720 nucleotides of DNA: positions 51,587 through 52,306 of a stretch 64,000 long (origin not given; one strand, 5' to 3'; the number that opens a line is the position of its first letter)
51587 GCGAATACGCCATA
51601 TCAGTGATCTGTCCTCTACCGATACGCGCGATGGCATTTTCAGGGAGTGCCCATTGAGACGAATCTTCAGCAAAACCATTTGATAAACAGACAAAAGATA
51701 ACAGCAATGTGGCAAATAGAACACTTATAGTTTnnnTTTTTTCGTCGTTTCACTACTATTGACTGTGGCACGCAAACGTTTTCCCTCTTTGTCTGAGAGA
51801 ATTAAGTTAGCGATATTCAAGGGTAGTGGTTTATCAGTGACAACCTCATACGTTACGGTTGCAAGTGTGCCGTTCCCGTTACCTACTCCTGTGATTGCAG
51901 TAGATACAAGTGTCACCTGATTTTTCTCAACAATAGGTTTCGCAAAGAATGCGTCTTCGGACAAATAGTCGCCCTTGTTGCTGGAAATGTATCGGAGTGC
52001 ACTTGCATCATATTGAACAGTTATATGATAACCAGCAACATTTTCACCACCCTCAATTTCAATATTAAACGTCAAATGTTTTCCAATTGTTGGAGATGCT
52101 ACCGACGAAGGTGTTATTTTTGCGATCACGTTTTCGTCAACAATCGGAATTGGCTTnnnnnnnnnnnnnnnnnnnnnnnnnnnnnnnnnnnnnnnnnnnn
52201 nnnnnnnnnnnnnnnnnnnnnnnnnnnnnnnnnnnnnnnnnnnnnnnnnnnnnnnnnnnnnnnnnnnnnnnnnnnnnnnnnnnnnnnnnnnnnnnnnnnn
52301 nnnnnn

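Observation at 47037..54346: Tandem array of giant secreted WD40 beta-propeller proteins carrying cohesin-like modules and a dockerin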

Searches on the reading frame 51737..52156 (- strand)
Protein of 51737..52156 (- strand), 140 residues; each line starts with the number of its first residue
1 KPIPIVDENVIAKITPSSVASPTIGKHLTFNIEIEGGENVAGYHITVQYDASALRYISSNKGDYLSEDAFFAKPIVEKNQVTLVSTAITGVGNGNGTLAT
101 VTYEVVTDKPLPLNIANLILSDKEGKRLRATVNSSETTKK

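Call 5: search_protein_families(library=pfam, proteins=[window:51737-52156:-], max_evalue=10)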
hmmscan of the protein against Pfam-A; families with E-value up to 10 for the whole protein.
seq(140 aa): 1 family
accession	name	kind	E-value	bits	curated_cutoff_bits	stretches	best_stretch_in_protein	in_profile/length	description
PF00963.24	Cohesin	-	1.8e-08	35.1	24.1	1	18-110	7-106/139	Cohesin domain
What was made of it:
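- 51737..52150 (-): Cohesin of A (aa 733-870). PF00963 at 35.1 bits against a cut-off of 24.1 (call 5).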

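Call 68: search_protein_families(library=ncbifam, proteins=[window:51737-52150:-], max_evalue=0.01)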
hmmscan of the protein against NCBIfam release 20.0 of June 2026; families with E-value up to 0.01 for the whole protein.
window:51737-52150:- (138 aa): 0 families

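Call 76: search_protein_representatives(alignment_id=A4)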
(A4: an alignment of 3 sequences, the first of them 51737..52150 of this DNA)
Query: 3 sequences, 139 profile positions. Proteins with E-value up to 0.001 (for the whole library): 2272; up to 1e-10: 783; up to 1e-30: 257. The best 150 are listed.
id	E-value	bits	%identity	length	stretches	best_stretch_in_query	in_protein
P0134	1.8e-170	575.3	-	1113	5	7-131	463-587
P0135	7.3e-123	421.0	-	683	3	10-138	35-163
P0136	1.1e-110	381.6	-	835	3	2-137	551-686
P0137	3.0e-106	367.2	-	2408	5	7-139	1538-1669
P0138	6.1e-94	327.4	-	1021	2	6-139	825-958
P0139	5.6e-86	301.6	-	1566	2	1-138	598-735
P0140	6.6e-86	301.3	-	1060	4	10-139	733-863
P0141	1.3e-79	280.9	-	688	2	5-138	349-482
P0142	5.3e-78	275.7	-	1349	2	7-138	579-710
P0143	7.2e-78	275.3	-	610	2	6-137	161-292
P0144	9.4e-78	274.9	-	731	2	5-136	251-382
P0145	1.6e-77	274.2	-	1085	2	8-139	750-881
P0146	2.1e-77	273.8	-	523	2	2-139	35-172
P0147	1.2e-76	271.4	-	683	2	3-137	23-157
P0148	2.6e-76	270.2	-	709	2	8-137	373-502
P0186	1.3e-42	161.1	-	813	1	5-139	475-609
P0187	1.9e-42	160.5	-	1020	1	2-139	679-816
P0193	3.0e-41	156.6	-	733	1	7-139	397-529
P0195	6.3e-41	155.6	-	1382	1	7-138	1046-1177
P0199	3.5e-40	153.2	-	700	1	3-137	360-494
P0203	1.5e-39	151.2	-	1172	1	8-139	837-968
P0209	3.6e-39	149.9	-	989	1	5-137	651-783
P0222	1.4e-38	148.0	-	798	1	6-138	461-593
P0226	2.4e-38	147.2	-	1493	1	2-139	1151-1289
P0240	2.4e-37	144.0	-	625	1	4-136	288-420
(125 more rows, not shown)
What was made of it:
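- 2272 representatives at E<=1e-3 (call 76).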

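Call 79: search_protein_families(library=pfam, proteins=[P0186, P0187, P0193, P0195, P0199, P0203, P0209, P0222, P0226, P0240], max_evalue=0.00001)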
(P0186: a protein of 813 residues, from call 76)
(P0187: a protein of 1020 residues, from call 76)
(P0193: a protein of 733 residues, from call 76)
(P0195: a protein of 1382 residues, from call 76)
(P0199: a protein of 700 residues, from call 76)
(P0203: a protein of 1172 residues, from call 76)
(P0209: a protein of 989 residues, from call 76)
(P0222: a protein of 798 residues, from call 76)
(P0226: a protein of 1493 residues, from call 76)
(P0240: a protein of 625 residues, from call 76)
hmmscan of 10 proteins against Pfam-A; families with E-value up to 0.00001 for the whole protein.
P0186 (813 aa): 5 families
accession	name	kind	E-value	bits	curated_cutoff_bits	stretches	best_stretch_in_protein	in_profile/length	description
PF00058.23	Ldl_recept_b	-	1.1e-08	35.9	21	0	343-380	1-41/42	Low-density lipoprotein receptor repeat class B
PF00963.24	Cohesin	-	2.9e-08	34.5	24.1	1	492-578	12-106/139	Cohesin domain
PF13860.13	FlgD_ig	-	8.5e-08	32.5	27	1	739-803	19-78/79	FlgD Ig-like domain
PF18962.6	Por_Secre_tail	-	1.4e-06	28.9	27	0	725-811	2-75/75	Secretion system C-terminal sorting domain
PF24684.1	Vgb_lyase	-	1.4e-06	27.8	50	1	250-448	17-212/290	Virginiamycin B lyase family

P0187 (1020 aa): 4 families
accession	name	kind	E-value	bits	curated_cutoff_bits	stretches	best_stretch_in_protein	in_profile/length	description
PF00058.23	Ldl_recept_b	-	1e-17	64.7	21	0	479-507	1-31/42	Low-density lipoprotein receptor repeat class B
PF00963.24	Cohesin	-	5e-10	40.2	24.1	1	690-799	4-123/139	Cohesin domain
PF13860.13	FlgD_ig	-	2.3e-08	34.3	27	1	944-1007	16-75/79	FlgD Ig-like domain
PF00404.24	Dockerin_1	-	2.5e-08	34.5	22.9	1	820-865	2-53/57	Dockerin type I domain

P0193 (733 aa): 3 families
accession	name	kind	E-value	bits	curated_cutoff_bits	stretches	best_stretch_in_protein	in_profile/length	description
PF13860.13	FlgD_ig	-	3.2e-09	37.1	27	1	659-717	19-72/79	FlgD Ig-like domain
PF00963.24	Cohesin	-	3.4e-08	34.2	24.1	1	409-515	10-127/139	Cohesin domain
PF00404.24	Dockerin_1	-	3.8e-08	33.8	22.9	1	533-578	2-53/57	Dockerin type I domain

P0195 (1382 aa): 12 families
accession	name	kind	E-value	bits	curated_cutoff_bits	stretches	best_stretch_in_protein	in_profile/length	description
PF12799.13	LRR_4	-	3.9e-80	262.5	27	9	188-229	1-43/44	Leucine Rich repeats (2 copies)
PF13855.12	LRR_8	-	1.5e-34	118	27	2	167-222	2-61/61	Leucine rich repeat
PF14580.12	LRR_9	-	1.4e-20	74.1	30.5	0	172-266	25-125/175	Leucine-rich repeat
PF23211.1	LRR_LRWD1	-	6.9e-16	59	28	0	256-336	23-102/190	Leucine-rich repeat and WD repeat-containing protein 1, LRR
PF23598.1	LRR_14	-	2.6e-14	53.2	40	1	180-330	39-199/353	Leucine-rich repeat region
PF23952.1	LRR_EndoS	-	5.2e-11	43.2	27.9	0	364-479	1-109/116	Endo-beta-N-acetylglucosaminidase EndoS LRR domain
PF00963.24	Cohesin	-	5.3e-10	40.1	24.1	1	1062-1174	13-137/139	Cohesin domain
PF00560.39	LRR_1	-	2.6e-08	32.8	20.6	0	414-430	1-17/23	Leucine Rich Repeat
PF13860.13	FlgD_ig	-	1.5e-07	31.8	27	1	1306-1368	16-74/79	FlgD Ig-like domain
PF00404.24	Dockerin_1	-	1.4e-06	28.9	22.9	1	1181-1227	1-53/57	Dockerin type I domain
PF00058.23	Ldl_recept_b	-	1.6e-06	28.9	21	0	672-695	1-26/42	Low-density lipoprotein receptor repeat class B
PF24684.1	Vgb_lyase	-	1.9e-06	27.4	50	1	576-777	14-212/290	Virginiamycin B lyase family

P0199 (700 aa): 7 families
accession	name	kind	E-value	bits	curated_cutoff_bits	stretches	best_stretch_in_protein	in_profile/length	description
PF12799.13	LRR_4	-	3e-13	50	27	1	116-157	1-43/44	Leucine Rich repeats (2 copies)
PF00963.24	Cohesin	-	1.2e-09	38.9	24.1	1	368-481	2-125/139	Cohesin domain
PF13860.13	FlgD_ig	-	3.1e-09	37.1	27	1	624-687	16-75/79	FlgD Ig-like domain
PF00404.24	Dockerin_1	-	2.1e-08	34.7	22.9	1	499-547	1-55/57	Dockerin type I domain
PF13516.12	LRR_6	-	3.8e-07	30.1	23.4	0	95-108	4-17/24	Leucine Rich repeat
PF14580.12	LRR_9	-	4.4e-06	26.8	30.5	1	56-155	26-130/175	Leucine-rich repeat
PF13855.12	LRR_8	-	7.7e-06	26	27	0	95-150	2-61/61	Leucine rich repeat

P0203 (1172 aa): 13 families
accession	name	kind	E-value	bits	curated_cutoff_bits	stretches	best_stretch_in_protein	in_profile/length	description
PF12799.13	LRR_4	-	1e-40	137.3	27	3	439-479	2-43/44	Leucine Rich repeats (2 copies)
PF13855.12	LRR_8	-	1.8e-20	72.9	27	1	284-339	2-61/61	Leucine rich repeat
PF14580.12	LRR_9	-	7.6e-13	48.8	30.5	1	273-363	34-127/175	Leucine-rich repeat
PF00058.23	Ldl_recept_b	-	8.4e-13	49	21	0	590-631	1-41/42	Low-density lipoprotein receptor repeat class B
PF23211.1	LRR_LRWD1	-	5.5e-09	36.4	28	0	297-365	34-102/190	Leucine-rich repeat and WD repeat-containing protein 1, LRR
PF13860.13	FlgD_ig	-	6.3e-09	36.1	27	1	1096-1160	16-76/79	FlgD Ig-like domain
PF00560.39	LRR_1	-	8.5e-09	34.3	20.6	0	350-366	1-17/23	Leucine Rich Repeat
PF23952.1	LRR_EndoS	-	9.7e-09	35.9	27.9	0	253-359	14-116/116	Endo-beta-N-acetylglucosaminidase EndoS LRR domain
PF13516.12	LRR_6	-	1.6e-08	34.4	23.4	0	440-452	5-17/24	Leucine Rich repeat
PF24048.1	LRR_NXF1-5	-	9.3e-08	32.2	30.5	0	408-474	46-118/142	NXF1/2/3/5 leucine-rich repeat domain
PF00404.24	Dockerin_1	-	2.3e-07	31.3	22.9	1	971-1017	1-53/57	Dockerin type I domain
PF23598.1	LRR_14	-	5.4e-07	29.1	40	0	426-533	35-146/353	Leucine-rich repeat region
PF00963.24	Cohesin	-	7.5e-07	29.9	24.1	1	850-964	11-137/139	Cohesin domain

P0209 (989 aa): 12 families
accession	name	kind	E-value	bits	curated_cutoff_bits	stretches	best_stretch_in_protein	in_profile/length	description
PF12799.13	LRR_4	-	4.1e-43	144.9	27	5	251-292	1-43/44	Leucine Rich repeats (2 copies)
PF13855.12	LRR_8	-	6e-23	80.8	27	2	120-175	2-61/61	Leucine rich repeat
PF00058.23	Ldl_recept_b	-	1.3e-14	54.8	21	0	437-464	1-30/42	Low-density lipoprotein receptor repeat class B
PF00560.39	LRR_1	-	2.6e-11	41.8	20.6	0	76-92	1-17/23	Leucine Rich Repeat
PF14580.12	LRR_9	-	5.5e-09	36.3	30.5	0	209-307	21-125/175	Leucine-rich repeat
PF00404.24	Dockerin_1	-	5.8e-09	36.4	22.9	1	788-836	1-55/57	Dockerin type I domain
PF00963.24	Cohesin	-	6.2e-09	36.6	24.1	1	658-760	3-112/139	Cohesin domain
PF13860.13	FlgD_ig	-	3.5e-08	33.7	27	1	913-976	16-75/79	FlgD Ig-like domain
PF23211.1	LRR_LRWD1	-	9.2e-08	32.5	28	0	182-241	39-98/190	Leucine-rich repeat and WD repeat-containing protein 1, LRR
PF23598.1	LRR_14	-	1.4e-07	31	40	0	159-263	43-151/353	Leucine-rich repeat region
PF13516.12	LRR_6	-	2e-07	31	23.4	0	231-243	5-17/24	Leucine Rich repeat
PF23952.1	LRR_EndoS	-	5e-07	30.4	27.9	0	101-187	27-108/116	Endo-beta-N-acetylglucosaminidase EndoS LRR domain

P0222 (798 aa): 9 families
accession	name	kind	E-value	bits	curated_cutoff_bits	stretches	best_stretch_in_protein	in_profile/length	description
PF12799.13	LRR_4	-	1e-40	137.2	27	4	343-384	1-43/44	Leucine Rich repeats (2 copies)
PF13855.12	LRR_8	-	9.1e-19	67.4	27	3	297-355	2-61/61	Leucine rich repeat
PF00404.24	Dockerin_1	-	7.3e-10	39.3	22.9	1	597-646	1-56/57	Dockerin type I domain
PF00560.39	LRR_1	-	3.1e-09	35.6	20.6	0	322-338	1-17/23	Leucine Rich Repeat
PF00963.24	Cohesin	-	4.4e-09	37.1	24.1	1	467-577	3-123/139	Cohesin domain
PF14580.12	LRR_9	-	9.9e-09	35.4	30.5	0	208-281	42-120/175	Leucine-rich repeat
PF13860.13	FlgD_ig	-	2.5e-08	34.2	27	1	722-785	16-75/79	FlgD Ig-like domain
PF13516.12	LRR_6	-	3.9e-08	33.2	23.4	0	254-266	5-17/24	Leucine Rich repeat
PF23952.1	LRR_EndoS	-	2.5e-07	31.3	27.9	0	195-284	32-116/116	Endo-beta-N-acetylglucosaminidase EndoS LRR domain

P0226 (1493 aa): 10 families
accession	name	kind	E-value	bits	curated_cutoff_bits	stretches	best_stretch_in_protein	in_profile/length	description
PF12799.13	LRR_4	-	8.6e-36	121.6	27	4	643-683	2-43/44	Leucine Rich repeats (2 copies)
PF13855.12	LRR_8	-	2e-13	50.3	27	1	621-676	2-61/61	Leucine rich repeat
PF24684.1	Vgb_lyase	-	6.3e-10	38.8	50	1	933-1121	25-211/290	Virginiamycin B lyase family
PF14580.12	LRR_9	-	2e-09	37.7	30.5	0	515-590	47-127/175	Leucine-rich repeat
PF00963.24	Cohesin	-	2.2e-09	38.1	24.1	1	1171-1274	11-124/139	Cohesin domain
PF00058.23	Ldl_recept_b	-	5.6e-09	36.8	21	0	1018-1045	1-30/42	Low-density lipoprotein receptor repeat class B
PF13860.13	FlgD_ig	-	5.9e-08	33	27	1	1420-1480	20-75/79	FlgD Ig-like domain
PF00404.24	Dockerin_1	-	2.4e-07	31.3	22.9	1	1292-1340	1-55/57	Dockerin type I domain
PF12044.14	Metallopep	-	4.8e-06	25.8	27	0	53-102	130-170/427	Putative peptidase family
PF23598.1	LRR_14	-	5e-06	25.9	40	0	519-625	34-141/353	Leucine-rich repeat region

P0240 (625 aa): 6 families
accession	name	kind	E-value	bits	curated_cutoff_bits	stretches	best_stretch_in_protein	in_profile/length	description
PF00058.23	Ldl_recept_b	-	2.4e-36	124.4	21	3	111-150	1-41/42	Low-density lipoprotein receptor repeat class B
PF24684.1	Vgb_lyase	-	1.5e-11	44.1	50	1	111-277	66-229/290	Virginiamycin B lyase family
PF00404.24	Dockerin_1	-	1e-08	35.7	22.9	1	424-473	1-56/57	Dockerin type I domain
PF08450.18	SGL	-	1.5e-08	35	26.3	0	80-180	116-221/246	SMP-30/Gluconolactonase/LRE-like region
PF13860.13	FlgD_ig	-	2.1e-08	34.5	27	1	550-612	17-75/79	FlgD Ig-like domain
PF00963.24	Cohesin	-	1.1e-07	32.5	24.1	1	307-402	13-120/139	Cohesin domain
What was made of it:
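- LRR and LDL-receptor-B passengers and no glycoside hydrolase in 10 sampled (call 79). Ten sampled non-WD40 members of the cohesin subfamily carry LRR or YWTD repeats or no recognisable passenger, with no glycoside hydrolase and only one sub-threshold peptidase-like hit (call 79).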

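Call 80: list_cluster_members(proteins=[P0134, P0135, P0137, P0140, P0187, P0195, P0203, P0209, P0226, P0240])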
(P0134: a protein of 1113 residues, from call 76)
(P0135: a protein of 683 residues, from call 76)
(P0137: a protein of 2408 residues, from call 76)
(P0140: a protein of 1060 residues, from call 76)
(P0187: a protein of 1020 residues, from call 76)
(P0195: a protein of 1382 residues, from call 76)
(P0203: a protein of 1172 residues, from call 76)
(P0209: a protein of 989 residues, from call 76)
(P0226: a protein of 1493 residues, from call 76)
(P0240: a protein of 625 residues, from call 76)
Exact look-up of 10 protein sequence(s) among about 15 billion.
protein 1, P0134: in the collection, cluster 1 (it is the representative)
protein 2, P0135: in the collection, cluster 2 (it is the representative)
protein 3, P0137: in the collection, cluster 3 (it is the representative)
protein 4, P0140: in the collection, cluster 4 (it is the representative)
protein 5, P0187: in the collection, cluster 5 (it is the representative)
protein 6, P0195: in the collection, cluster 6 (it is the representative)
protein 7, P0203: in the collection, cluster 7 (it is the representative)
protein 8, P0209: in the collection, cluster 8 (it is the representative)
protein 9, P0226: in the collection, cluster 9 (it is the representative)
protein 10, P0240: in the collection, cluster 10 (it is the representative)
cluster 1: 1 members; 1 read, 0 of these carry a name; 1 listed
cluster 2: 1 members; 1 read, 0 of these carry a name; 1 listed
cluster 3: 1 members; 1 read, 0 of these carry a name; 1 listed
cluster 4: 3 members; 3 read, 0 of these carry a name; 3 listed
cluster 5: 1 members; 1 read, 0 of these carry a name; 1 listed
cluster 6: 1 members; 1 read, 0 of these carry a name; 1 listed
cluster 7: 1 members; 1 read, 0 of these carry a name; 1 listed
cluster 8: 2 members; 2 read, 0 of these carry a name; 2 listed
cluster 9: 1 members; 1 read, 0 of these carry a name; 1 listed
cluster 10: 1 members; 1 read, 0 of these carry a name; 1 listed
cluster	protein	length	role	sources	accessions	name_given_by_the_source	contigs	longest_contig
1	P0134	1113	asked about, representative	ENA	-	-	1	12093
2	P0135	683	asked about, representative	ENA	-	-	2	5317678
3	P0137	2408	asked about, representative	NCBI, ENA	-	-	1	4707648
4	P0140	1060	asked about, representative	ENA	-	-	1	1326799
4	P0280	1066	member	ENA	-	-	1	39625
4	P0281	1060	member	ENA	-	-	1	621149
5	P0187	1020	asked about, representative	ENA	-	-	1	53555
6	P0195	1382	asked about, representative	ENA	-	-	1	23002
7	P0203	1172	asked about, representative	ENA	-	-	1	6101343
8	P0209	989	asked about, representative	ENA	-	-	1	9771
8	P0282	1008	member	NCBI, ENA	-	-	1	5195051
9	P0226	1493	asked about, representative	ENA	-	-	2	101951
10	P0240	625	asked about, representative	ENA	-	-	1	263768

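Call 81: find_encoding_contigs(protein=P0137, flank=6000, max_places=2)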
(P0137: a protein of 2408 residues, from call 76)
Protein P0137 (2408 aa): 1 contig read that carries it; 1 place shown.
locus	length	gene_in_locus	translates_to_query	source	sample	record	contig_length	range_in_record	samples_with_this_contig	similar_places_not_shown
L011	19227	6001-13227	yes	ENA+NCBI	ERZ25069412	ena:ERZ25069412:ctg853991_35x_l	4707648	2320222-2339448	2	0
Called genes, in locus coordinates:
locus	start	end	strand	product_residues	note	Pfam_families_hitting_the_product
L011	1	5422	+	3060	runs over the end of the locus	PF00963:Cohesin (weak), PF00963:Cohesin, PF00963:Cohesin, PF00963:Cohesin, PF00963:Cohesin, PF00963:Cohesin, PF02369:Big_1, PF13860:FlgD_ig, +21 more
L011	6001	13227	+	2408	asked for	PF00963:Cohesin (weak), PF02369:Big_1 (weak), PF00963:Cohesin, PF02369:Big_1 (weak), PF00963:Cohesin (weak), PF00963:Cohesin, PF02369:Big_1, PF13860:FlgD_ig, +17 more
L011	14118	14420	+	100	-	-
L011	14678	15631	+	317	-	-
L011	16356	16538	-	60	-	-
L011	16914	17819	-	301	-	PF02899:Phage_int_SAM_1 (weak), PF00589:Phage_integrase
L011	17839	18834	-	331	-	-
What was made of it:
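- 2408-aa and 3060-aa multi-cohesin proteins lie side by side in L011 (call 81).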
